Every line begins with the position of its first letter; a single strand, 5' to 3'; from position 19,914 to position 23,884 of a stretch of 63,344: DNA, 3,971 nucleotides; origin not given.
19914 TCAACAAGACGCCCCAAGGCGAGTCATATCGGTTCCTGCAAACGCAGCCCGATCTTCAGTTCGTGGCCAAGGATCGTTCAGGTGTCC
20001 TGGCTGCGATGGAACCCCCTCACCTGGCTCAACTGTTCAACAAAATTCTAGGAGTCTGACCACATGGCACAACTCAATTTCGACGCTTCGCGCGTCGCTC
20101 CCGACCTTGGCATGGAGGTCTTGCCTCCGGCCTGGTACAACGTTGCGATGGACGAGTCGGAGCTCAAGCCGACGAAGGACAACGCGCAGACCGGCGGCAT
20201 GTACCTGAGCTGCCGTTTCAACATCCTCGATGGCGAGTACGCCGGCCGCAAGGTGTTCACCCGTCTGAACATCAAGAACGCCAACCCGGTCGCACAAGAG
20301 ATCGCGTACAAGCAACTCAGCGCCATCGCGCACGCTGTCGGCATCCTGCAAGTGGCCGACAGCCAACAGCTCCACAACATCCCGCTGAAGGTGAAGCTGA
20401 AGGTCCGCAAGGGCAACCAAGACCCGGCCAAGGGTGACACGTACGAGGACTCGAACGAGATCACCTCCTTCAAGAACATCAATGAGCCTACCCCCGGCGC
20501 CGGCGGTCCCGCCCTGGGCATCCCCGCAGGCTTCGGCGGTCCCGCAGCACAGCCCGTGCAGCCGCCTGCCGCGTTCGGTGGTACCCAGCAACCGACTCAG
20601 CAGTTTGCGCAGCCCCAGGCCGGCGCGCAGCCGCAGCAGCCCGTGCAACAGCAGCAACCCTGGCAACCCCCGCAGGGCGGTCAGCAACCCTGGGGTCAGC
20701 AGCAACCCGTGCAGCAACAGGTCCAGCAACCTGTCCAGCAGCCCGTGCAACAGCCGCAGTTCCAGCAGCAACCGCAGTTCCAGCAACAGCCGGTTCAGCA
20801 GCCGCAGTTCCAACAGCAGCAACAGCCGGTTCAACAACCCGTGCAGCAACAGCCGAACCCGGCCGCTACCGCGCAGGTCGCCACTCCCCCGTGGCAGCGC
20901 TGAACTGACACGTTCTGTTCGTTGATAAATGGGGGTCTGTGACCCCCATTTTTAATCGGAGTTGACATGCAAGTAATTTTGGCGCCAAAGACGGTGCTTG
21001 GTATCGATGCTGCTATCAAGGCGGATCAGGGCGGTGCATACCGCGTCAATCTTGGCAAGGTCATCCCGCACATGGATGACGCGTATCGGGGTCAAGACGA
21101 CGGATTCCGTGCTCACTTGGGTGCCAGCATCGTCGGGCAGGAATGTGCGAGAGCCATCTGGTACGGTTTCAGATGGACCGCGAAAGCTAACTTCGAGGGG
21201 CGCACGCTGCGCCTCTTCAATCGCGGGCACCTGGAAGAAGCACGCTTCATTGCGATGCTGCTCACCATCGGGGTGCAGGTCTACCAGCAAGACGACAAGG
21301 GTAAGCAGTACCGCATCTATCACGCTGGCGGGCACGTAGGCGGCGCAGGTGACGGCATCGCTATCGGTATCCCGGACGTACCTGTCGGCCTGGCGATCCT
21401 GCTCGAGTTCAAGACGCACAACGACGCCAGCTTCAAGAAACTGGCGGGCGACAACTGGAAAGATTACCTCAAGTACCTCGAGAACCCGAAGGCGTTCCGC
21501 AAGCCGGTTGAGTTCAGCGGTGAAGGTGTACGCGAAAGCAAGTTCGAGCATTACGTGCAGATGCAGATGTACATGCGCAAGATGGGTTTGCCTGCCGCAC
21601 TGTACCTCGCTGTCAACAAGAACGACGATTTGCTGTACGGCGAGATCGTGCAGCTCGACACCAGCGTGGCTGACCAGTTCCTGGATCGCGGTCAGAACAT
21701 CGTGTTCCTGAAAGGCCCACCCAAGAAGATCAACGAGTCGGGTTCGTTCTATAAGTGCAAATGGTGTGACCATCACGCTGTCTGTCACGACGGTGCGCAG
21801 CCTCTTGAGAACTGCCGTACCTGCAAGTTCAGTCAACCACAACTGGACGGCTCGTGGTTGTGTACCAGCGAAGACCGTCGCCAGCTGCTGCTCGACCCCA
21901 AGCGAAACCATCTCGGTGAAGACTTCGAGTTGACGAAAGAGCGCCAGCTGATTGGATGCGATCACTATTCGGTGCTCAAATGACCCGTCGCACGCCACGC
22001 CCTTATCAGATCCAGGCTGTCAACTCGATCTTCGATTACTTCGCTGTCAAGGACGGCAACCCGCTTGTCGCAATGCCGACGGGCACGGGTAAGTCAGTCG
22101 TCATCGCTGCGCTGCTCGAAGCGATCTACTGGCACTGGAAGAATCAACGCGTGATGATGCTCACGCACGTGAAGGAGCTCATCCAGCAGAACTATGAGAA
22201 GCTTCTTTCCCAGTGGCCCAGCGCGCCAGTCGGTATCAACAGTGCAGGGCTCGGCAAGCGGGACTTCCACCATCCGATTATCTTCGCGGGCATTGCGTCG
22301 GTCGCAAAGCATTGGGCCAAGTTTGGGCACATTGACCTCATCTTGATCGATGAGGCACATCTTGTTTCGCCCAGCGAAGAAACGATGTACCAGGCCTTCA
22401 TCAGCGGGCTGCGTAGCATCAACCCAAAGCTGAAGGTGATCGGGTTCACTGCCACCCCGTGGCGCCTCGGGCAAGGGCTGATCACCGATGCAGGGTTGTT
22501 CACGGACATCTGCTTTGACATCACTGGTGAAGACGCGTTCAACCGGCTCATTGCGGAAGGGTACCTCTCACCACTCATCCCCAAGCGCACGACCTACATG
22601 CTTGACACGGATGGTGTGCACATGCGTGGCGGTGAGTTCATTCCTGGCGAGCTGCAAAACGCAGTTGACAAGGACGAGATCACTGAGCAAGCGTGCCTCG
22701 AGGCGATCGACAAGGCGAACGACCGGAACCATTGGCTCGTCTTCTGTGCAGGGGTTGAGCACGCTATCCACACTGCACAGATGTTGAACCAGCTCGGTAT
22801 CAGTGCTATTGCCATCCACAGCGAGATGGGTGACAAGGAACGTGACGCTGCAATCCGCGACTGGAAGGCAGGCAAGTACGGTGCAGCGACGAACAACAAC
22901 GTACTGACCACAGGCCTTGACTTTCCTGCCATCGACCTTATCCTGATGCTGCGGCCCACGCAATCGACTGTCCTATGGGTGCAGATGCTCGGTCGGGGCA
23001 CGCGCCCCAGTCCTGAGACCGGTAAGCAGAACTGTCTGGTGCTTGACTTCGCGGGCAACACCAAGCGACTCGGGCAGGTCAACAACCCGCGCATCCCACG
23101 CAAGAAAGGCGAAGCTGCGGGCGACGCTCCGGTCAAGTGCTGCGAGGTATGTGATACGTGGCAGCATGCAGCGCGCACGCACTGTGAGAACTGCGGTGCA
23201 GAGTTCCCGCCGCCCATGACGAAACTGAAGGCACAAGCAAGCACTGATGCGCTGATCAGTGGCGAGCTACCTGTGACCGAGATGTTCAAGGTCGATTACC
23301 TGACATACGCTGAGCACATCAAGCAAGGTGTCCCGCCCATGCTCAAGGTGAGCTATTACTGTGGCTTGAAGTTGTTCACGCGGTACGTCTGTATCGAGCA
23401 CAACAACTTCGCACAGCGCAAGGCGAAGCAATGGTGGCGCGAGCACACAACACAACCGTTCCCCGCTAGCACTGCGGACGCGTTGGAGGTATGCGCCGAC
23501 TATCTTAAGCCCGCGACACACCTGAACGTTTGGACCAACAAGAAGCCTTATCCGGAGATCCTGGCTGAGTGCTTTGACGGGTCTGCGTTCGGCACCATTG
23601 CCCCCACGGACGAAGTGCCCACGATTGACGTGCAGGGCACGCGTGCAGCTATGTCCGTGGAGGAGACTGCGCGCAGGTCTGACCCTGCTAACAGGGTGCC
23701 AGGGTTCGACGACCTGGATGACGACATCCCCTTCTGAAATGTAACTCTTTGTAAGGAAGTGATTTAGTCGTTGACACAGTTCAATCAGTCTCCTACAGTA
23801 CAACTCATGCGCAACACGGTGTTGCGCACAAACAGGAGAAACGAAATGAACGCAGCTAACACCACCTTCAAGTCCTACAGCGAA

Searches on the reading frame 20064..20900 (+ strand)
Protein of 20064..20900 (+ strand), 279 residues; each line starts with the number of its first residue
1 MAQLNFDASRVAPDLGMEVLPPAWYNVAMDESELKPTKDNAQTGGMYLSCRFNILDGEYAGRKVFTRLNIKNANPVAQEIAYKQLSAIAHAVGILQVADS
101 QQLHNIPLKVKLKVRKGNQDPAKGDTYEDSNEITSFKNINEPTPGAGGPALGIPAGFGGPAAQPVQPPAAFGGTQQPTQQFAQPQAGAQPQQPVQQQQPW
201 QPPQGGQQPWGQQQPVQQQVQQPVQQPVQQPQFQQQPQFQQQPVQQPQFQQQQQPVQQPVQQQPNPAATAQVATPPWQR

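Call 40: search_protein_families(library=pfam, proteins=[window:20064-20900:+], max_evalue=0.001)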
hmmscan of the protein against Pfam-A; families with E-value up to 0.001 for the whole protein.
window:20064-20900:+ (279 aa): 1 family
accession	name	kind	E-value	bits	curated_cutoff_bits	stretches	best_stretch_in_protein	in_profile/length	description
PF05037.18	DUF669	-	1.1e-12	48.7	21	1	5-128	2-123/138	Protein of unknown function (DUF669)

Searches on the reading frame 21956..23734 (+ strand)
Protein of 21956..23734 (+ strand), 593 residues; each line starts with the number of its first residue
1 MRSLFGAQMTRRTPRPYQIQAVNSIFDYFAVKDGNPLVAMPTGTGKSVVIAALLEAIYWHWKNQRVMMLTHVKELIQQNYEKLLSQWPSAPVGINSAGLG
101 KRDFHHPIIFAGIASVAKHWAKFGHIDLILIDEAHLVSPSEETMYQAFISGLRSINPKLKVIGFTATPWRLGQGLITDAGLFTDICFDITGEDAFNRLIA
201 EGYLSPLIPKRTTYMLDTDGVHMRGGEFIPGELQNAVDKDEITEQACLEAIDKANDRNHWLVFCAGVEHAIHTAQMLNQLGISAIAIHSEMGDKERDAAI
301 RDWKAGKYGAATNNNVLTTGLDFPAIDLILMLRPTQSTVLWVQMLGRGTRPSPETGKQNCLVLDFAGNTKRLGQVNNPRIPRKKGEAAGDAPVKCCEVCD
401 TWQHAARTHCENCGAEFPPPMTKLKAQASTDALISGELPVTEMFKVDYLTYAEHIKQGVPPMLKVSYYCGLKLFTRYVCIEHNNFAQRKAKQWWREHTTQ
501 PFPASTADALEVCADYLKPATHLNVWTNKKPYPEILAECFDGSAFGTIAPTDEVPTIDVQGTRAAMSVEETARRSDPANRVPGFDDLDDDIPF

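Call 40: search_protein_families(library=pfam, proteins=[window:21956-23734:+], max_evalue=0.001)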
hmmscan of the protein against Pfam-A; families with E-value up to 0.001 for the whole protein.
window:21956-23734:+ (593 aa): 5 families
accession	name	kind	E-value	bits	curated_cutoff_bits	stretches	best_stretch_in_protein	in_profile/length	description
PF04851.21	ResIII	-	7.3e-21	75.2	22.5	1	13-168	3-162/164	Type III restriction enzyme, res subunit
PF00271.37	Helicase_C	-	1.3e-13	51.6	23.5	1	248-350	7-108/110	Helicase conserved C-terminal domain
PF00270.35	DEAD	-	1.3e-12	48.2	26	1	15-168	1-160/167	DEAD/DEAH box helicase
PF18766.7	SWI2_SNF2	-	1.8e-06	28.2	26.7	1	17-169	1-156/221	SWI2/SNF2 ATPase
PF09848.15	SLFN-g3_helicase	-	0.00031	20.6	24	1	42-140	10-94/354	Schlafen group 3, DNA/RNA helicase domain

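Call 83: search_dna_similar(query=window:21956-23734:+, collection=phages, mode=protein, max_evalue=1e-30, max_rows=60, rows=spread)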
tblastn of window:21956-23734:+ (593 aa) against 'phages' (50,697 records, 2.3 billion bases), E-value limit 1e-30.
Records with a match: 625; places in all: 629; records where one place covers at least 80% of the query: 403.
Best place of each record, by identity: 60-80% 19; <60% 606.
By first word of the organism name: Pseudomonas 100; Escherichia 60; Xanthomonas 54; Vibrio 53; Salmonella 51; Brucella 40; Stenotrophomonas 24; Klebsiella 21; Serratia 21; Rhizobium 19; and 44 more.
By host as written in the record: - 44; Pseudomonas aeruginosa 33; Escherichia coli 21; Stenotrophomonas maltophilia 16; Serratia marcescens 16; Salmonella enterica subsp. enterica serovar Enteritidis PT1 14; Xanthomonas oryzae pv. oryzae 14; Moraxella catarrhalis 13; and 222 more.
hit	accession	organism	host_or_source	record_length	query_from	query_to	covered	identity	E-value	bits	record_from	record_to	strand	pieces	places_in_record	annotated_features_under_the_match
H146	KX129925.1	Pseudomonas phage NP1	-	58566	1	593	100%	62.0%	0e+0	756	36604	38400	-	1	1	DNA helicase | putative exonuclease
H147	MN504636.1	Pseudomonas phage Quinobequin-P09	Pseudomonas aeruginosa UCBPP-PA14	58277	15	593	98%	62.8%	0e+0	754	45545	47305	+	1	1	DNA helicase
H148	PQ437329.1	Acinetobacter phage HD01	Acinetobacter baumannii ATCC 17978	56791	14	561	92%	55.7%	0e+0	624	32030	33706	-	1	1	DNA helicase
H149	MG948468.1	Pantoea phage vB_PagS_Vid5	Pantoea agglomerans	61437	15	593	98%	48.4%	3e-177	562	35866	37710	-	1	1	helicase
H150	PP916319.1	Pseudomonas phage vB_PaeS_HTN2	Pseudomonas aeruginosa AMT 0085-3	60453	15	552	91%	50.7%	3e-168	536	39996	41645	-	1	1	ATP-dependent helicase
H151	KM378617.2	Vibrio phage VpKK5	Vibrio parahaemolyticus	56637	15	587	97%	46.8%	2e-161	517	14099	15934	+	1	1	DNA/RNA helicase | hypothetical protein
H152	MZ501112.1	Escherichia phage WildeMaa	Escherichia coli K-12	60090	15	553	91%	49.4%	4e-176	559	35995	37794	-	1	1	superfamily II DNA/RNA helicase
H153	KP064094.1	Escherichia phage CAjan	Escherichia coli K12 MG1655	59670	15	553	91%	49.4%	6e-176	558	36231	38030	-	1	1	helicase-like protein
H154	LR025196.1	Escherichia phage vB_Eco_SLUR63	-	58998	15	553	91%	49.4%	7e-176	558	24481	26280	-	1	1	superfamily II DNA/RNA helicase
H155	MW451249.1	Vibrio phage GH32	Vibrio parahaemolyticus GH32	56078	15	587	97%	46.3%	6e-160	512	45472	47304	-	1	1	record has no annotation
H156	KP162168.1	Paracoccus phage vB_PmaS-R3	Paracoccus marcusii JL-65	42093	15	537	88%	50.3%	3e-161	516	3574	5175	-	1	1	superfamily II helicase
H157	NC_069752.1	Pseudomonas phage PSV3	Pseudomonas syringae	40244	14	537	88%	49.8%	8e-111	565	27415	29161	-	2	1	type III restriction enzyme, res subunit | hypothetical protein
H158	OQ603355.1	Xanthomonas phage Ep028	Xanthomonas sp. SH47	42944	13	537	89%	48.9%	1e-162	520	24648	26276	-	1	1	record has no annotation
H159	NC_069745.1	Xanthomonas phage vB_Xar_IVIA-DoCa1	Xanthomonas arboricola pv. juglandis ...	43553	13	537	89%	48.9%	1e-162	520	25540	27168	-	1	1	putative helicase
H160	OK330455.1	Pseudomonas phage Kopi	Pseudomonas aeruginosa 2072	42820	13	537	89%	48.5%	8e-162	518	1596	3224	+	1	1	putative helicase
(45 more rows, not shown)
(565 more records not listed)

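Call 84: get_annotated_region(hit=H160, flank=9000)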
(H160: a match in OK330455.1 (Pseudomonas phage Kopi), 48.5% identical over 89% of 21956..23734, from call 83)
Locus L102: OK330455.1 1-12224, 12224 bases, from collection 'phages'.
description: Pseudomonas phage Kopi, complete genome.
organism: Pseudomonas phage Kopi (NCBI taxid 2880993)
taxonomy: Viruses; Duplodnaviria; Heunggongvirae; Uroviricota; Caudoviricetes; Septimatrevirus
host: Pseudomonas aeruginosa 2072; source: river water; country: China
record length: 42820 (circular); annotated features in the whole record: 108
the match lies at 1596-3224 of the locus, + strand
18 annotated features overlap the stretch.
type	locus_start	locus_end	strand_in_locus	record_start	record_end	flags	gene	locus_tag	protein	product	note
regulatory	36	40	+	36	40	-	-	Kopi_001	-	ribosome_binding_site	-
CDS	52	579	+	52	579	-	-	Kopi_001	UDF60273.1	hypothetical protein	-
regulatory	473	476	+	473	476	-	-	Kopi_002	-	ribosome_binding_site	-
CDS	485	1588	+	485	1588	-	-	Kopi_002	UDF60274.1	hypothetical protein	-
CDS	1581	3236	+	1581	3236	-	-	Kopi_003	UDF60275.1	putative helicase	-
regulatory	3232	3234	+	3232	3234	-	-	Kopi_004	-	ribosome_binding_site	-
CDS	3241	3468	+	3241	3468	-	-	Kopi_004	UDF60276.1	hypothetical protein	-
regulatory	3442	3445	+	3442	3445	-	-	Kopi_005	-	ribosome_binding_site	-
CDS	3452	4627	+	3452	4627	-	-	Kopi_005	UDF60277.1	putative replicative clamp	-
regulatory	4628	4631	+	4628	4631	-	-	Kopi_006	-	ribosome_binding_site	-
CDS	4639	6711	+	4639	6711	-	-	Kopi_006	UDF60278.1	putative DNA polymerase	-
CDS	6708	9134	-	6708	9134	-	-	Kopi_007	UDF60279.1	putative minor tail protein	-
CDS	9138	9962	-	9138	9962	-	-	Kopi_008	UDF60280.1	hypothetical protein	-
regulatory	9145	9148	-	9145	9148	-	-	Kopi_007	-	ribosome_binding_site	-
CDS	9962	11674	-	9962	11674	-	-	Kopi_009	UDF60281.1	hypothetical protein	-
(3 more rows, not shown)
